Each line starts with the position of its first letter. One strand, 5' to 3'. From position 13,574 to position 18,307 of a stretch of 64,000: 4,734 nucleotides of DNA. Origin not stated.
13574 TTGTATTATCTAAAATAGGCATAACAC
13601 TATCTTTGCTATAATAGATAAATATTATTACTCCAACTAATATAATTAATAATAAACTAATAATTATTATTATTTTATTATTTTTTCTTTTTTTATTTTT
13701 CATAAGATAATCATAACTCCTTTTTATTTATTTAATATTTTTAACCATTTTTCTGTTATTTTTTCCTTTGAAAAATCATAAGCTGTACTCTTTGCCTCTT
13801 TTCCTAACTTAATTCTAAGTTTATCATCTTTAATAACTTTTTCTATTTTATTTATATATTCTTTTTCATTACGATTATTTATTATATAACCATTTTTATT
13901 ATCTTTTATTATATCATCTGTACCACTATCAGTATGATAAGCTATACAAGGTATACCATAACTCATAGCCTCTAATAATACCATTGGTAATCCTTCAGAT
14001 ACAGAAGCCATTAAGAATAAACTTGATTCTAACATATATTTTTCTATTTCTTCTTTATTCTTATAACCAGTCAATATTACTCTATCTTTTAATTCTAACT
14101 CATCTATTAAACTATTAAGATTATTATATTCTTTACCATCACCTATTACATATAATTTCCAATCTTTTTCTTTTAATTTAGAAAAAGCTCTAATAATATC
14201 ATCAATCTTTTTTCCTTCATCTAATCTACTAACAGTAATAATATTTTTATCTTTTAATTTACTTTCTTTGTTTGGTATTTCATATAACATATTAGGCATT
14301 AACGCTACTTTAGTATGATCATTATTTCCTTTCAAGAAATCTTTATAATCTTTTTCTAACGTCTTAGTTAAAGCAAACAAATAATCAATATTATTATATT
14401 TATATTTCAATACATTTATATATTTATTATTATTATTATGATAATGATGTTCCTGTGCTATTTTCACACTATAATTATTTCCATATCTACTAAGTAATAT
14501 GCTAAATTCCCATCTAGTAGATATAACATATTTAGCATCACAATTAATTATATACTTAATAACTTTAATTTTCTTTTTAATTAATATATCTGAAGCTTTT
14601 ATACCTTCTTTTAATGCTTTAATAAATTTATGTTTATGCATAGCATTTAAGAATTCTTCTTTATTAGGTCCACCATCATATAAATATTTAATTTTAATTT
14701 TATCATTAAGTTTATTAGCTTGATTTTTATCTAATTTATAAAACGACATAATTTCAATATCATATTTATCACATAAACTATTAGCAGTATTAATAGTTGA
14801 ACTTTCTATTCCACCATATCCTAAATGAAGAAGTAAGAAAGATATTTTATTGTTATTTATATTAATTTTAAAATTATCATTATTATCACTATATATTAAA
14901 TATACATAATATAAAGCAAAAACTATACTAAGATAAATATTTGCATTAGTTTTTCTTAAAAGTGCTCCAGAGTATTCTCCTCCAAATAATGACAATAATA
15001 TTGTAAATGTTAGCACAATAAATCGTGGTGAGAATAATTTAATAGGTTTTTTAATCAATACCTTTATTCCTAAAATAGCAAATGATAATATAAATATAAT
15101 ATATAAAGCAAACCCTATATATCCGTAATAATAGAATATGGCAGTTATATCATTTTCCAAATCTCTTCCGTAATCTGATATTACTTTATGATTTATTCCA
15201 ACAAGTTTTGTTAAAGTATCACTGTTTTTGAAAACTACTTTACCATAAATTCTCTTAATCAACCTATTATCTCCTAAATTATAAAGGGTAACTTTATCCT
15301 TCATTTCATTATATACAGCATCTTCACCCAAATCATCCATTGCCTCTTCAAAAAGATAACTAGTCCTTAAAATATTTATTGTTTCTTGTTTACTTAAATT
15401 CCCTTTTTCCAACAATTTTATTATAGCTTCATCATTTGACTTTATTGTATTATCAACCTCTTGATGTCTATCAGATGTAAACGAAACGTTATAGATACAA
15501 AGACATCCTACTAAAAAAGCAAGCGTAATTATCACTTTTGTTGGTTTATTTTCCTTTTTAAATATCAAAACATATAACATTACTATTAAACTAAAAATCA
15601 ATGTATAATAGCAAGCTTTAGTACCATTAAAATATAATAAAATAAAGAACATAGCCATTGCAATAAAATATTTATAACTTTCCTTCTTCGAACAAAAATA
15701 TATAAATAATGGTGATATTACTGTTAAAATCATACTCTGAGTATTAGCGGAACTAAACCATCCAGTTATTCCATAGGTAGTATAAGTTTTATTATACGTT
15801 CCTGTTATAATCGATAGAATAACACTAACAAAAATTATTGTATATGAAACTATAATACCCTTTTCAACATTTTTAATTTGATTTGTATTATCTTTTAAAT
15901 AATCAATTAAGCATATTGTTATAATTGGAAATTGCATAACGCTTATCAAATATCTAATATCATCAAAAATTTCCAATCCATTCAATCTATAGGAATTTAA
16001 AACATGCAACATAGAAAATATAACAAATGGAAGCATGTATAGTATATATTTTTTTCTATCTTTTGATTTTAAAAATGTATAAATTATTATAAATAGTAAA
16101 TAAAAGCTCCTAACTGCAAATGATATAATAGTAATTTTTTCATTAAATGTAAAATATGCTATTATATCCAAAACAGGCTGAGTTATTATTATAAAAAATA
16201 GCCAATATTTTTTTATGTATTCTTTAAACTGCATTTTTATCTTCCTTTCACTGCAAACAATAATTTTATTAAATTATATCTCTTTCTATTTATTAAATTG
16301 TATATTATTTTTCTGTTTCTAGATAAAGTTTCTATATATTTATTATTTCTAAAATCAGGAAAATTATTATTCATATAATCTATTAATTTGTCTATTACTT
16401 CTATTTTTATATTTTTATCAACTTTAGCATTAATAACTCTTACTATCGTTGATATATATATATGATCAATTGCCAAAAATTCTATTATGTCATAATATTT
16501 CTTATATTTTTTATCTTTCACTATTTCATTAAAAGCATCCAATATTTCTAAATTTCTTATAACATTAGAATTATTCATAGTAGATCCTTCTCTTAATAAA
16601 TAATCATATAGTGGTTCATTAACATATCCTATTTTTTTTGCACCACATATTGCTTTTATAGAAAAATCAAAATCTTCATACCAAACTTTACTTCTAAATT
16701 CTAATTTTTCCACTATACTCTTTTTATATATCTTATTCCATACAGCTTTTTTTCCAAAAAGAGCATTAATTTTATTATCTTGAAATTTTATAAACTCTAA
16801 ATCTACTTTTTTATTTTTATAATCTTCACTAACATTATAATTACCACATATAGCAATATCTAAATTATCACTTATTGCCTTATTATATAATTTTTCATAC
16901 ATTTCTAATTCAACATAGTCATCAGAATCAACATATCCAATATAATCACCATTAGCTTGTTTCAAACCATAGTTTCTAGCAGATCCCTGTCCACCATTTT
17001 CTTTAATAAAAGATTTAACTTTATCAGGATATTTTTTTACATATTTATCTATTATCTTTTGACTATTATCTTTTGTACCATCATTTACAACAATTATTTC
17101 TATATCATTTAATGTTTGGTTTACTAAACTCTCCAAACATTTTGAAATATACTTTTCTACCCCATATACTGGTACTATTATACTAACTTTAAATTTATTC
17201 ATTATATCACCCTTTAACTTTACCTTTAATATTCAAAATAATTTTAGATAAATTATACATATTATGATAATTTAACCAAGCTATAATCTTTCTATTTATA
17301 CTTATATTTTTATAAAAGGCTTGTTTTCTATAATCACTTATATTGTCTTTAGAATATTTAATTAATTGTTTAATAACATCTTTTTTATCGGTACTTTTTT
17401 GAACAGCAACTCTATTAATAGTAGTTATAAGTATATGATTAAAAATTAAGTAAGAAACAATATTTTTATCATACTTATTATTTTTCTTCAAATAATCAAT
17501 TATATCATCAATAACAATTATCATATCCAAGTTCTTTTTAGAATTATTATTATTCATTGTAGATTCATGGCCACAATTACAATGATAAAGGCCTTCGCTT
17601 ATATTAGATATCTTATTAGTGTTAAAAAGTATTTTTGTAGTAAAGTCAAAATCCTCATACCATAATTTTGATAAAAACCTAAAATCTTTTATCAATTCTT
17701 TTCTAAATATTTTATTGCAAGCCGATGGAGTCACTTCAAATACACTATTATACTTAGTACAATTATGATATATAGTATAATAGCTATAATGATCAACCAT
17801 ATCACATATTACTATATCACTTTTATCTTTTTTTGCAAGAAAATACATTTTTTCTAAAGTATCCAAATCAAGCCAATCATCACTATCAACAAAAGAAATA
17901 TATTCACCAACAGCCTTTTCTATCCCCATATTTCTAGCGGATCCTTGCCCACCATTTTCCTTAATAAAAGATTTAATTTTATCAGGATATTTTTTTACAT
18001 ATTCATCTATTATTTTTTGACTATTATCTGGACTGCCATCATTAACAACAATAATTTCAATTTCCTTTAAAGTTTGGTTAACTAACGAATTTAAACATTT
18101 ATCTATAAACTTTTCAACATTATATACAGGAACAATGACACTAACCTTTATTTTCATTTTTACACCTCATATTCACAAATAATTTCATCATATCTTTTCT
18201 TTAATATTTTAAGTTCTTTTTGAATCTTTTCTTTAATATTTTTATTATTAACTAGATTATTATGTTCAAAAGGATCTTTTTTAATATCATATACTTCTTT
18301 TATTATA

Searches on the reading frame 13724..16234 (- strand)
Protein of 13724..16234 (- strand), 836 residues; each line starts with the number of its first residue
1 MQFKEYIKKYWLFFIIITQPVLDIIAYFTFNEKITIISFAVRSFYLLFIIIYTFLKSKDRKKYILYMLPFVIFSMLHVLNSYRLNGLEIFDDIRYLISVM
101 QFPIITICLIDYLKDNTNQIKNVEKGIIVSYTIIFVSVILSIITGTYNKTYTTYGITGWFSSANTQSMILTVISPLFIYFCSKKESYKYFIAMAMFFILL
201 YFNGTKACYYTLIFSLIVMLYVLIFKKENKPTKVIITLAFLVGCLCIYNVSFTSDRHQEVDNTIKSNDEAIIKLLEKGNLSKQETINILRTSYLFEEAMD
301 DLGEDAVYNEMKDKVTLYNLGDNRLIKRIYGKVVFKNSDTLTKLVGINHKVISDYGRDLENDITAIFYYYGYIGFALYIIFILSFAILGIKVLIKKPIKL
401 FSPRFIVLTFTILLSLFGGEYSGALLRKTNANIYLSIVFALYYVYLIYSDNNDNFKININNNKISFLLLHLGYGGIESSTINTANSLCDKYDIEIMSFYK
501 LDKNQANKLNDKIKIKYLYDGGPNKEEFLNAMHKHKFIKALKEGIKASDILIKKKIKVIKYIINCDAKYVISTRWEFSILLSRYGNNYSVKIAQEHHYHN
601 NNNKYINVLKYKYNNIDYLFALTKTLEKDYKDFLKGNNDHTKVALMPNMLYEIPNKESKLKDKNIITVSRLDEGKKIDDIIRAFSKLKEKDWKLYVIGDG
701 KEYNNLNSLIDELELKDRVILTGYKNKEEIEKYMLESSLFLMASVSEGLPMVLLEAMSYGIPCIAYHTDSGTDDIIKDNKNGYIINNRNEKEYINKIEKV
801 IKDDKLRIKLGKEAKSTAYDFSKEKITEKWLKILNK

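Call 7: search_protein_families(library=pfam, proteins=[window:13724-16234:-], max_evalue=0.001)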
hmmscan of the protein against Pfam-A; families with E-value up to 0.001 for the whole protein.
window:13724-16234:- (836 aa): 5 families
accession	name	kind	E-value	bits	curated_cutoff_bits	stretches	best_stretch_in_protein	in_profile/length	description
PF13425.11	O-antigen_lig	-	3.4e-57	194.7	31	1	7-446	4-459/462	O-antigen ligase like membrane protein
PF00534.26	Glycos_transf_1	-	3.3e-43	147.6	26.4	1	656-816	9-171/172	Glycosyl transferases group 1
PF13692.12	Glyco_trans_1_4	-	1.3e-31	110.2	27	1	663-803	2-142/142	Glycosyl transferases group 1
PF20706.3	GT4-conflict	-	2.5e-11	43.6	26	1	619-802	150-356/385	Family 4 Glycosyltransferase in conflict systems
PF11422.13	IBP39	-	0.00082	19.7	25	0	526-610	30-115/179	Initiator binding protein 39 kDa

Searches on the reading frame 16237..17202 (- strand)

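Call 7: search_protein_families(library=pfam, proteins=[window:16237-17202:-], max_evalue=0.001)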
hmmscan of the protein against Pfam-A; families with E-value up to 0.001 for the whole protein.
window:16237-17202:- (321 aa): 3 families
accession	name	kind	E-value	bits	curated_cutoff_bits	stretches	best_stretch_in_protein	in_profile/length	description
PF00535.33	Glycos_transf_2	-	6.9e-36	124.2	23.3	1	7-141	1-132/168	Glycosyl transferase family 2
PF10111.15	Glyco_tranf_2_2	-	4e-11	43.3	27.3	1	7-132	1-133/276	Glycosyltransferase like family 2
PF13641.12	Glyco_tranf_2_3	-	5.1e-09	36.9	27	1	6-97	3-99/230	Glycosyltransferase like family 2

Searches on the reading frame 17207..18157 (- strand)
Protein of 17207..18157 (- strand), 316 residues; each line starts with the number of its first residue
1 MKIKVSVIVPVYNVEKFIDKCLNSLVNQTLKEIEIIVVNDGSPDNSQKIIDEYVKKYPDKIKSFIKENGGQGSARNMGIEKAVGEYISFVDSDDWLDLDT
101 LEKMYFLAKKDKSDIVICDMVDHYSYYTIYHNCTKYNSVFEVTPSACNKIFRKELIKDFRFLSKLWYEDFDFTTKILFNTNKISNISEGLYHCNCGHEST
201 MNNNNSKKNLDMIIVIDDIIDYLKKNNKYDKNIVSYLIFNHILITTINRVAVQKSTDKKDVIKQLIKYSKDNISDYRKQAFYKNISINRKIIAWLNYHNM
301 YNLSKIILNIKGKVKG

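Call 7: search_protein_families(library=pfam, proteins=[window:17207-18157:-], max_evalue=0.001)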
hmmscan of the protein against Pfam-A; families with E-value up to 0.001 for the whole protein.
window:17207-18157:- (316 aa): 3 families
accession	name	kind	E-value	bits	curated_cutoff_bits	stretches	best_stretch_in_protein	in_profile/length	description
PF00535.33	Glycos_transf_2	-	2.1e-38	132.3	23.3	1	6-143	1-132/168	Glycosyl transferase family 2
PF10111.15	Glyco_tranf_2_2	-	2.5e-15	57.1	27.3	1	6-118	1-116/276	Glycosyltransferase like family 2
PF13641.12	Glyco_tranf_2_3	-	3.3e-09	37.5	27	1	5-116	3-119/230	Glycosyltransferase like family 2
